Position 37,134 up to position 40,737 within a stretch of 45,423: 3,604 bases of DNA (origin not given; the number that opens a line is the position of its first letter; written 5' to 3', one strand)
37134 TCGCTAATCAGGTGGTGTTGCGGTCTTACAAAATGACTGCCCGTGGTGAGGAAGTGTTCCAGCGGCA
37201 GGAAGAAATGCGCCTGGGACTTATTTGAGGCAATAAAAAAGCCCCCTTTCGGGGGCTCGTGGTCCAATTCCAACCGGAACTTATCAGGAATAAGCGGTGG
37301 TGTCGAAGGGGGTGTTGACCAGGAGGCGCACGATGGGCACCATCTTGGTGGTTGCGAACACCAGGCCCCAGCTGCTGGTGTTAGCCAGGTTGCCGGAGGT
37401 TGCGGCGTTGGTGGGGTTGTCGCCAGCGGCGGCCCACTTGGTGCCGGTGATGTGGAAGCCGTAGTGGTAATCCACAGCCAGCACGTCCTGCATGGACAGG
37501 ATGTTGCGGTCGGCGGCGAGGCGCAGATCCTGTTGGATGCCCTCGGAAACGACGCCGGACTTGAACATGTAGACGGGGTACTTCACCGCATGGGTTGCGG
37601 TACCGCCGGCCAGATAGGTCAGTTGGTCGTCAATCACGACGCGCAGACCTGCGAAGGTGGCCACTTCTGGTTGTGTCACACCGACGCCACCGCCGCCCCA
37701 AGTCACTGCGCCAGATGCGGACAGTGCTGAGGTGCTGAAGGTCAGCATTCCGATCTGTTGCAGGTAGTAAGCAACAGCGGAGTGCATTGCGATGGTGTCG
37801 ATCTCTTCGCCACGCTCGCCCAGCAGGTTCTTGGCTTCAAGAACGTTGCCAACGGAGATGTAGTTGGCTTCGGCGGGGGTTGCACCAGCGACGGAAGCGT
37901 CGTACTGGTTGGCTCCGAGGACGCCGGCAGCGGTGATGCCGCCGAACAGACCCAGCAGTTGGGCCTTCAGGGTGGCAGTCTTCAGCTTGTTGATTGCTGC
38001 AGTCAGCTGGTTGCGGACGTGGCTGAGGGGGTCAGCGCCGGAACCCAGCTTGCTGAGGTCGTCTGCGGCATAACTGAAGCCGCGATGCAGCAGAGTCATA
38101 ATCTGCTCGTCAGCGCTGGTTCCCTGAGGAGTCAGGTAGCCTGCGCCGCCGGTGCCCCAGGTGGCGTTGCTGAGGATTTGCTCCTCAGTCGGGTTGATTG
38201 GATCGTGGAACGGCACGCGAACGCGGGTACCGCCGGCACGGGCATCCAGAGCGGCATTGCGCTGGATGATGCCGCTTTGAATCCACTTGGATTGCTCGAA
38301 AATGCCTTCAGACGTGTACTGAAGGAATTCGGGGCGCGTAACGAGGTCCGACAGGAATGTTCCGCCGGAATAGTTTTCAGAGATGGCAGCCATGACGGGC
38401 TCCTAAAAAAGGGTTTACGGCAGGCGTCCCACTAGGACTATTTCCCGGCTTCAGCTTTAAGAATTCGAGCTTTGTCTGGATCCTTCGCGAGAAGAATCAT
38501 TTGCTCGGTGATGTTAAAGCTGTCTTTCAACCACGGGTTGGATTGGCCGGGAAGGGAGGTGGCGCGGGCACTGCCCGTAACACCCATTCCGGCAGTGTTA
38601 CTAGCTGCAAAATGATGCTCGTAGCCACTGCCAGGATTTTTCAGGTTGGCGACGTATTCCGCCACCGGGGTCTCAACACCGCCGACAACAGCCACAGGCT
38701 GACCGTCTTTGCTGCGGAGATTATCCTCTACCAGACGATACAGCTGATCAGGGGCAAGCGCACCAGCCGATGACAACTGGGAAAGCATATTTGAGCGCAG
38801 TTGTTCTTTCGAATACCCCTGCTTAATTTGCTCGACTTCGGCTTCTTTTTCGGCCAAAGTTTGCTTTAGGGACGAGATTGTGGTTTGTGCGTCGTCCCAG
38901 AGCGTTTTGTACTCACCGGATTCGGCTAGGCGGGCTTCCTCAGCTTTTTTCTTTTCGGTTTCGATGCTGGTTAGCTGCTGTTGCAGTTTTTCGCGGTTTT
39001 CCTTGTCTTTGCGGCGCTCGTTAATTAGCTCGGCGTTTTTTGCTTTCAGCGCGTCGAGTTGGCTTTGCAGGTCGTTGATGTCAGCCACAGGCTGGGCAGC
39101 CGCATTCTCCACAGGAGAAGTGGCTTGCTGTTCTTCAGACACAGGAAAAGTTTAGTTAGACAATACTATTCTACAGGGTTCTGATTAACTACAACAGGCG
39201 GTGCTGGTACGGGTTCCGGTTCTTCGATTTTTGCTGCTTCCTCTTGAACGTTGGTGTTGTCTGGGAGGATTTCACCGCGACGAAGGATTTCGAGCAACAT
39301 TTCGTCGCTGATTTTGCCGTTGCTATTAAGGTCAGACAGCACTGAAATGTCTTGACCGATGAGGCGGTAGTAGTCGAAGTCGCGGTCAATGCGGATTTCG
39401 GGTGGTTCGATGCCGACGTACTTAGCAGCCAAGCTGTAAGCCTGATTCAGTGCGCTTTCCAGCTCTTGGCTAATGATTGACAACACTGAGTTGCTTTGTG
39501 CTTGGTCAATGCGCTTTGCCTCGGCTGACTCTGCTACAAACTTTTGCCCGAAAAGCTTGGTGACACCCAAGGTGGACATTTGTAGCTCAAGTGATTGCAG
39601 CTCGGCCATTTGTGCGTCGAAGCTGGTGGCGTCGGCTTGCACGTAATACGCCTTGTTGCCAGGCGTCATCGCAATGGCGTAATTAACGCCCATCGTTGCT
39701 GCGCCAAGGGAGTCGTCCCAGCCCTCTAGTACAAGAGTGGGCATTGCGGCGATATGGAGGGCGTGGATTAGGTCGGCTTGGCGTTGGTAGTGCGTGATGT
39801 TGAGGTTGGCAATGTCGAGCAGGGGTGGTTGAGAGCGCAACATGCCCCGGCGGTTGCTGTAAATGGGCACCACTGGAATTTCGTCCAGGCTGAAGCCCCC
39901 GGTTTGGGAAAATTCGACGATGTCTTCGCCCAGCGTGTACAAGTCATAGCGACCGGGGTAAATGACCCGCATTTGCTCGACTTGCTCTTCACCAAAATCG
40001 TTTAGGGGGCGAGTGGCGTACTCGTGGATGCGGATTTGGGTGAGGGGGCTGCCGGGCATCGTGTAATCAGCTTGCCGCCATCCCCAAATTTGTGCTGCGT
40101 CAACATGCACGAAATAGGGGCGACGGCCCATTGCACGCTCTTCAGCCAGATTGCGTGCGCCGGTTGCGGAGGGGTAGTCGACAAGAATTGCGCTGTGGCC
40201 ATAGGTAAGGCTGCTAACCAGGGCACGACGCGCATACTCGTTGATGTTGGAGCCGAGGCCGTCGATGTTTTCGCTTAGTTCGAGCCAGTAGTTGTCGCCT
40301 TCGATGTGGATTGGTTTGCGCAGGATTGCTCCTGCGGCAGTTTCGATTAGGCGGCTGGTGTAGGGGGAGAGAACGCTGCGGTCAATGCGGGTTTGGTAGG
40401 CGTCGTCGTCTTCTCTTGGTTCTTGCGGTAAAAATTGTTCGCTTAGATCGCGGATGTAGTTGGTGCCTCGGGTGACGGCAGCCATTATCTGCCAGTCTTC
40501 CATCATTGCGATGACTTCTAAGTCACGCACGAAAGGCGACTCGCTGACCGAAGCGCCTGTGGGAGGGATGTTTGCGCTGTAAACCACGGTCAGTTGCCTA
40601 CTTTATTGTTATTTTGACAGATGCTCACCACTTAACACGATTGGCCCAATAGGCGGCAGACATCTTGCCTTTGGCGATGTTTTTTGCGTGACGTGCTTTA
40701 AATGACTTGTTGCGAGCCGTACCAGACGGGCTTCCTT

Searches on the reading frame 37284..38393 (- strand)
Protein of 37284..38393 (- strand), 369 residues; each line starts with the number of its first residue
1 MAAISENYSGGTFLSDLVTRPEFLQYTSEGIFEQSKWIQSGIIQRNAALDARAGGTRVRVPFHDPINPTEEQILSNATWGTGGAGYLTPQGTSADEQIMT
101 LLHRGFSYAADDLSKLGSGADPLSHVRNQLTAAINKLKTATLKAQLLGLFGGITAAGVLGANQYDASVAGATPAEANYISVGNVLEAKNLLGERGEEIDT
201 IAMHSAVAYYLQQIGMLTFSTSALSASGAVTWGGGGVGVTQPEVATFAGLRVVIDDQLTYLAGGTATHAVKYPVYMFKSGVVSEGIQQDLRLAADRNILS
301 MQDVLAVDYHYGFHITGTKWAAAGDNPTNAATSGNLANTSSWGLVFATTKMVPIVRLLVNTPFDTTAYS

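Call 39: search_protein_families(library=phrogs, proteins=[window:37284-38393:-], max_evalue=0.00001)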
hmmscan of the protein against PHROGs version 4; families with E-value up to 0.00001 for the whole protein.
window:37284-38393:- (369 aa): 3 families
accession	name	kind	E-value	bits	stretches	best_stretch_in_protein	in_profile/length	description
phrog_247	-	head and packaging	4.7e-44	152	1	11-361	5-343/351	major head protein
phrog_15288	-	head and packaging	1.1e-15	58.8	1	183-357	11-167/172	major head protein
phrog_19632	-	unknown function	1.5e-07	32.5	1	12-152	4-138/149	-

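Call 64: search_dna_similar(query=window:37284-38393:-, collection=phages, mode=protein, max_rows=15, max_evalue=1e-10)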
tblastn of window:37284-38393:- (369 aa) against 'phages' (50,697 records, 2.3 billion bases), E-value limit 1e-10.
Records with a match: 72; places in all: 72; records where one place covers at least 80% of the query: 72.
Best place of each record, by identity: <60% 72.
By first word of the organism name: Pseudomonas 12; Vibrio 10; Bacillus 10; Listeria 7; Cyanophage 5; Streptococcus 4; Prochlorococcus 3; Enterococcus 3; Acinetobacter 3; Brochothrix 2; and 10 more.
By host as written in the record: - 7; Prochlorococcus MED4 4; Bacillus subtilis 4; Enterococcus faecalis 3; Pseudomonas aeruginosa 3; Vibrio breoganii 3; Pseudomonas aeruginosa PA14 3; Synechococcus sp. WH7803 2; and 31 more.
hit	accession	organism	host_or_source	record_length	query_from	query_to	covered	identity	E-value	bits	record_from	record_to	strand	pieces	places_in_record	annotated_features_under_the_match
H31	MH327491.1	Marine virus AG-345-A17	single cell amplified by WGA-X; seawater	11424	1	364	99%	48.2%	2e-92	308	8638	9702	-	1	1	record has no annotation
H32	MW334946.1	Cyanophage S-2L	-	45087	5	363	97%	41.5%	2e-67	236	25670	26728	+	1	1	capsid protein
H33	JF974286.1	Prochlorococcus phage MED4-184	Prochlorococcus MED4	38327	12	356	93%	31.1%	3e-34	139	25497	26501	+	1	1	hypothetical protein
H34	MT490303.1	Prochlorococcus phage P-HS2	Prochlorococcus marinus subsp. pastoris ...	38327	12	356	93%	31.1%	3e-34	139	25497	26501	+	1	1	hypothetical protein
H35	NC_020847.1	Prochlorococcus phage MED4-184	Prochlorococcus MED4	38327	12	356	93%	31.1%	3e-34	139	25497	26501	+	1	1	major head protein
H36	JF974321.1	Cyanophage MED4-117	Prochlorococcus MED4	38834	12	356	93%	31.1%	3e-34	139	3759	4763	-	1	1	coat protein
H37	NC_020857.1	Cyanophage MED4-117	Prochlorococcus MED4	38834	12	356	93%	31.1%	3e-34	139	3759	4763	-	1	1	major head protein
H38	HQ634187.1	Cyanophage KBS-S-2A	Synechococcus sp. WH7803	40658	12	364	96%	28.7%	7e-35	141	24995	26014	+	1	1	phage coat protein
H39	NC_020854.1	Cyanophage KBS-S-2A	Synechococcus sp. WH7803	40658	12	364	96%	28.7%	7e-35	141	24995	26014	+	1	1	major head protein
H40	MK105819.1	Synechococcus phage S-H1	Synechococcus sp. WH 7803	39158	6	364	97%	27.9%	2e-35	143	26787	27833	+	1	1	coat protein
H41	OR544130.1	Pasteurella phage Pmp13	Pasteurella multocida Past3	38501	12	355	93%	27.9%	8e-17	88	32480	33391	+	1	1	hypothetical protein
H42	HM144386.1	Brochothrix phage BL3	Brochothrix thermosphacta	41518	12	355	93%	27.7%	4e-21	101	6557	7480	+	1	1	gp9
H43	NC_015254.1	Brochothrix phage BL3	Brochothrix thermosphacta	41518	12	355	93%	27.7%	4e-21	101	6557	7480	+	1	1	major head protein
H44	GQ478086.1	Enterococcus phage phiFL3A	Enterococcus faecalis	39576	8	357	95%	26.4%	1e-14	81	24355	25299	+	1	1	gp48: coat protein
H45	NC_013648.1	Enterococcus phage phiFL3A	Enterococcus faecalis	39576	8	357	95%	26.4%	1e-14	81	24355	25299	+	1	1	gp48: major head protein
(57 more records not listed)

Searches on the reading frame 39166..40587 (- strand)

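Call 39: search_protein_families(library=phrogs, proteins=[window:39166-40587:-], max_evalue=0.00001)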
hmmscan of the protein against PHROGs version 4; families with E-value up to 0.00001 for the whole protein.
window:39166-40587:- (473 aa): 1 family
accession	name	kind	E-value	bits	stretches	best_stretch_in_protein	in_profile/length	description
phrog_145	-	head and packaging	4.6e-106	356.5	1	21-458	13-466/493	portal protein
